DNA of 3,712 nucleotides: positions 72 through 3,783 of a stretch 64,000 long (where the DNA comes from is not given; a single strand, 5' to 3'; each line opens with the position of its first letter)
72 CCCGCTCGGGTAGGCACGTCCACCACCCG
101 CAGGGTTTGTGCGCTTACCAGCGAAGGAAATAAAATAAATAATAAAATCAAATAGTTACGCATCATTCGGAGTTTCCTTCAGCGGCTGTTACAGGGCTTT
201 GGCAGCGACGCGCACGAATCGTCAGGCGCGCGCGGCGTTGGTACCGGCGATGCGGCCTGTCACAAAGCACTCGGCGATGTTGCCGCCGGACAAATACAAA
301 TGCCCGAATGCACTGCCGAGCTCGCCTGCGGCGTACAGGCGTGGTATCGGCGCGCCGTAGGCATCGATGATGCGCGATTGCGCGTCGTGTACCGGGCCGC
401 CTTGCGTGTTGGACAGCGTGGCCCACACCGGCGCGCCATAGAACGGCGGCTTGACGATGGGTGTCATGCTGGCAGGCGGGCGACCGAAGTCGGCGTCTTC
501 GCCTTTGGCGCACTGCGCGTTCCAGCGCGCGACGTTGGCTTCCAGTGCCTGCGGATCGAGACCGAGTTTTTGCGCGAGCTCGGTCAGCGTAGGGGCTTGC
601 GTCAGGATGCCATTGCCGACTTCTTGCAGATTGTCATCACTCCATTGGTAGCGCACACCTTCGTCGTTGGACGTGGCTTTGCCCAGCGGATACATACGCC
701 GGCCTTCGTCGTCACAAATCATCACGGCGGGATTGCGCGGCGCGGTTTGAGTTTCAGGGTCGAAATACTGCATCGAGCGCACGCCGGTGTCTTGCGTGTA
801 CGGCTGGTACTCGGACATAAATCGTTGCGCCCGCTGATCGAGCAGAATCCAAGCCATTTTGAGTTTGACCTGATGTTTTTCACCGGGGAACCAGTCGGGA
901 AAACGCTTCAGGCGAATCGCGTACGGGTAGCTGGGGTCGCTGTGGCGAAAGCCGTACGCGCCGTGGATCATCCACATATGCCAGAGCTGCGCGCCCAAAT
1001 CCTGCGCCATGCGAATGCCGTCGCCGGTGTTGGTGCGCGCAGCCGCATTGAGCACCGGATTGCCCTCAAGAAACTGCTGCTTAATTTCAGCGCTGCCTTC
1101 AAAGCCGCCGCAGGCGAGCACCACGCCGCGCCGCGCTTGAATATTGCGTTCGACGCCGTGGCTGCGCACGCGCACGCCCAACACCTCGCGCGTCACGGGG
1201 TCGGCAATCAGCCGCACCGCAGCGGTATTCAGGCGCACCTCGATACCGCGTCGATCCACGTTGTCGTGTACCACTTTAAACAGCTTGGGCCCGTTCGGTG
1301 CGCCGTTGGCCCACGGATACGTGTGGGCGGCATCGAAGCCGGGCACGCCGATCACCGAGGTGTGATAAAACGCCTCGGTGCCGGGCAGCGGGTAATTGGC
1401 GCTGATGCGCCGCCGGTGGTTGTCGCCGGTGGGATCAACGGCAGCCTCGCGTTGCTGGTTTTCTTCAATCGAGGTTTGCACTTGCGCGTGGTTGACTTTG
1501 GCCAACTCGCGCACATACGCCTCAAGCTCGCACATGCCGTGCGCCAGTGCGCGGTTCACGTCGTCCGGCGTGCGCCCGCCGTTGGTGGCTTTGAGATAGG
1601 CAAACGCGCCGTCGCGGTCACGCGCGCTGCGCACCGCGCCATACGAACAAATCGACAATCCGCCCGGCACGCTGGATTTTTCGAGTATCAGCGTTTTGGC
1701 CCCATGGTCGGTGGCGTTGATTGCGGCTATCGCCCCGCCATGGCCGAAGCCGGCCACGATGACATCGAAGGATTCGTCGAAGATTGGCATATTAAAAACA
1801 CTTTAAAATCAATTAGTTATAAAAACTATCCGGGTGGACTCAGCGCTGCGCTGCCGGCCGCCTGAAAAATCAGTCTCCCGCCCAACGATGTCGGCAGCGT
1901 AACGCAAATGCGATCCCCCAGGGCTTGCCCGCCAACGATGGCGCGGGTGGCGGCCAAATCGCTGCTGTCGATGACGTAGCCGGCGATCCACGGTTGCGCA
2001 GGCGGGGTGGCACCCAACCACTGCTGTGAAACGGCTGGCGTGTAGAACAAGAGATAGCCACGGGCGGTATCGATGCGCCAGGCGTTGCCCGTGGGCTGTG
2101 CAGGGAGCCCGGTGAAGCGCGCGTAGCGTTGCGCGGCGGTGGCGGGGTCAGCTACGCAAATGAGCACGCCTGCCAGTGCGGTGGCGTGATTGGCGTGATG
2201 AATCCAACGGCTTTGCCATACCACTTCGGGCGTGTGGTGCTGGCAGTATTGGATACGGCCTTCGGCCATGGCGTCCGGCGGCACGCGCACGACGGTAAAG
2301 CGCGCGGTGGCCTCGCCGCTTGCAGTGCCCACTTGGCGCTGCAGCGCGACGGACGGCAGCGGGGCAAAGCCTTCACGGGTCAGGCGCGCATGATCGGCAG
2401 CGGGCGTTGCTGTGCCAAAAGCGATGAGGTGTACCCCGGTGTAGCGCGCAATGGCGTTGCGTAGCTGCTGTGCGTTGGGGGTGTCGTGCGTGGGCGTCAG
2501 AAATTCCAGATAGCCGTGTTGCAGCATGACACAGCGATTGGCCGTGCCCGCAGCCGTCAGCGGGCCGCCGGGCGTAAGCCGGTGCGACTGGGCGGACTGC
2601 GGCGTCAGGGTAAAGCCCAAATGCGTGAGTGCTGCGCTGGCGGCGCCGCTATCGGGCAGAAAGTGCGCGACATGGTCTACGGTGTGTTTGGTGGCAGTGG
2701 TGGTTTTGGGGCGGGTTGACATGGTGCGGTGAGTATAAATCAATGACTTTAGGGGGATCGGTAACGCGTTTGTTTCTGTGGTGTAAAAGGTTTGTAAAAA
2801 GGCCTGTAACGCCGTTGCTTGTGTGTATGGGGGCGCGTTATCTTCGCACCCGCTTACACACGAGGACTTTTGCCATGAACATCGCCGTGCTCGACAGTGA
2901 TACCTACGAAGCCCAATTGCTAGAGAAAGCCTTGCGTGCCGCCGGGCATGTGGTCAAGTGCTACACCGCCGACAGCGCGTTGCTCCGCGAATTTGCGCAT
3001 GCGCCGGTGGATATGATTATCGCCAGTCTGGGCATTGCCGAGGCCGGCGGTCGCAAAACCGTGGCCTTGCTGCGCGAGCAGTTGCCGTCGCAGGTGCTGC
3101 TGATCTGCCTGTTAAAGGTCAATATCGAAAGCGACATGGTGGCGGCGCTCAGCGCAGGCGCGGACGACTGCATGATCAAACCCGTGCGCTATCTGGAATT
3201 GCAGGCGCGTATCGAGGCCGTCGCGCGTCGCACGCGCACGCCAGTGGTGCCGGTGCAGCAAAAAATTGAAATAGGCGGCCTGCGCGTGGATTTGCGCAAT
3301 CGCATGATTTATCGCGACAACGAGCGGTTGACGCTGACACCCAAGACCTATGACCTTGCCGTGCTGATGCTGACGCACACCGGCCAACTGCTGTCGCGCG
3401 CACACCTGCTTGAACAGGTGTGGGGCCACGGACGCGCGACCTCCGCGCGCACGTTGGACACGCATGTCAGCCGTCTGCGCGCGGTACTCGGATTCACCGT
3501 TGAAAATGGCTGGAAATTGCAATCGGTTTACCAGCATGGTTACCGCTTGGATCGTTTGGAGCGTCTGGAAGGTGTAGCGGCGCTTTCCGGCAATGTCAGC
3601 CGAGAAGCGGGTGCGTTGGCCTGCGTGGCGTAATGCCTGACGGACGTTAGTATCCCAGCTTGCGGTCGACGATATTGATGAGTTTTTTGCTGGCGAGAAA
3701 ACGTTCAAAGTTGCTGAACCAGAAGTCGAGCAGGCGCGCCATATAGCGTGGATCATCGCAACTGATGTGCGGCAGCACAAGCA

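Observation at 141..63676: A ~20-bp AT-rich word with a perfect IHF-consensus core is scattered over the whole window, mostly exactly on gene boundaries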

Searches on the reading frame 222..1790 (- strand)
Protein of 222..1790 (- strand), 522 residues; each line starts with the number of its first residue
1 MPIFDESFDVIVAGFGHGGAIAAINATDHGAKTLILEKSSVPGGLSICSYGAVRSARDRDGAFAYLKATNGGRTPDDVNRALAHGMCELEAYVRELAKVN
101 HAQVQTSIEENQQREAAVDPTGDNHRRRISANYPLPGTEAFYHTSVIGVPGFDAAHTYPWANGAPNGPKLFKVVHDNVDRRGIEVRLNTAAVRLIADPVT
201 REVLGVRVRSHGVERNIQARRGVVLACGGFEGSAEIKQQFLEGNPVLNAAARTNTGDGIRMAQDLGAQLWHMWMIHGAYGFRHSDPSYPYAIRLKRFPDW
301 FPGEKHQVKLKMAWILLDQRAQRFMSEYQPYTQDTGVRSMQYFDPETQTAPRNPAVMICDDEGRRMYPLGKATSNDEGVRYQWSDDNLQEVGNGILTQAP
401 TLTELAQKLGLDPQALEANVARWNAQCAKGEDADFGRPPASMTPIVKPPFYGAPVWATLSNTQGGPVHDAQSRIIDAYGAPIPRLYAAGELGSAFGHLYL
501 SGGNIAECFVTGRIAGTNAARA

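Call 7: search_protein_families(library=pfam, proteins=[window:222-1790:-])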
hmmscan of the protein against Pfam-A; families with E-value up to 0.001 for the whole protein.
window:222-1790:- (522 aa): 5 families
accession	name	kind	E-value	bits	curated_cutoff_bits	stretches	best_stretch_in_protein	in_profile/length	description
PF00890.30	FAD_binding_2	-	8.6e-42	144.2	20.4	1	9-504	1-412/414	FAD binding domain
PF12831.13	FAD_oxidored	-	5.3e-07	29.7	27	1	9-46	1-38/416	FAD dependent oxidoreductase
PF01266.30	DAO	-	3.3e-06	27.3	27.9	1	9-230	1-205/353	FAD dependent oxidoreductase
PF07992.20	Pyr_redox_2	-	1.5e-05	25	26.1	0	8-87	1-58/291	Pyridine nucleotide-disulphide oxidoreductase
PF03486.20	HI0933_like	-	1.7e-05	24.8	50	0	9-43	2-36/244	HI0933-like protein Rossmann domain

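Call 51: find_encoding_contigs(protein=window:222-1790:-, flank=10000, max_places=6)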
Protein window:222-1790:- (522 aa): 2 contigs read that carry it; 1 place shown.
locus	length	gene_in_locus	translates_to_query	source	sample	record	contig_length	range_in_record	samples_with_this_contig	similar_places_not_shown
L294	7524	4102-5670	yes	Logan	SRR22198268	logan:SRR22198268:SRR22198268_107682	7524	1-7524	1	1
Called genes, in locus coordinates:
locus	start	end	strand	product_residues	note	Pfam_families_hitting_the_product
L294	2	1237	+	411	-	?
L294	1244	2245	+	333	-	PF02826:2-Hacid_dh_C, PF00670:AdoHcyase_NAD (weak)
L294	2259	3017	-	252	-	PF00072:Response_reg, PF00486:Trans_reg_C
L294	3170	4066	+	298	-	PF13468:Glyoxalase_3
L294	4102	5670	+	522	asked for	PF00890:FAD_binding_2, PF01266:DAO (weak), PF03486:HI0933_like (faint), PF07992:Pyr_redox_2 (faint), PF12831:FAD_oxidored (weak)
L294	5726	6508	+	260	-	-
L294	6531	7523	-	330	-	?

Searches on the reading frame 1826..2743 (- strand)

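Call 7: search_protein_families(library=pfam, proteins=[window:1826-2743:-])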
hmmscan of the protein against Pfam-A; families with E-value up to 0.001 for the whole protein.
window:1826-2743:- (305 aa): 1 family
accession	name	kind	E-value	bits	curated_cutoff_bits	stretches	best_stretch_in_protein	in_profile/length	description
PF13468.12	Glyoxalase_3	-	1.2e-27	97.6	25.1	1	22-210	1-175/176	Glyoxalase-like domain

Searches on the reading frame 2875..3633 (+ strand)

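Call 7: search_protein_families(library=pfam, proteins=[window:2875-3633:+])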
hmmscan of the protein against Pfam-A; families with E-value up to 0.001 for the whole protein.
window:2875-3633:+ (252 aa): 2 families
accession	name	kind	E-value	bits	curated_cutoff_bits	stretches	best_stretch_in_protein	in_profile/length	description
PF00486.34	Trans_reg_C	-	5.3e-18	65.3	26.2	1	150-225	2-77/77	Transcriptional regulatory protein, C terminal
PF00072.30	Response_reg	-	7.6e-09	36.2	30.2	1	3-113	1-110/111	Response regulator receiver domain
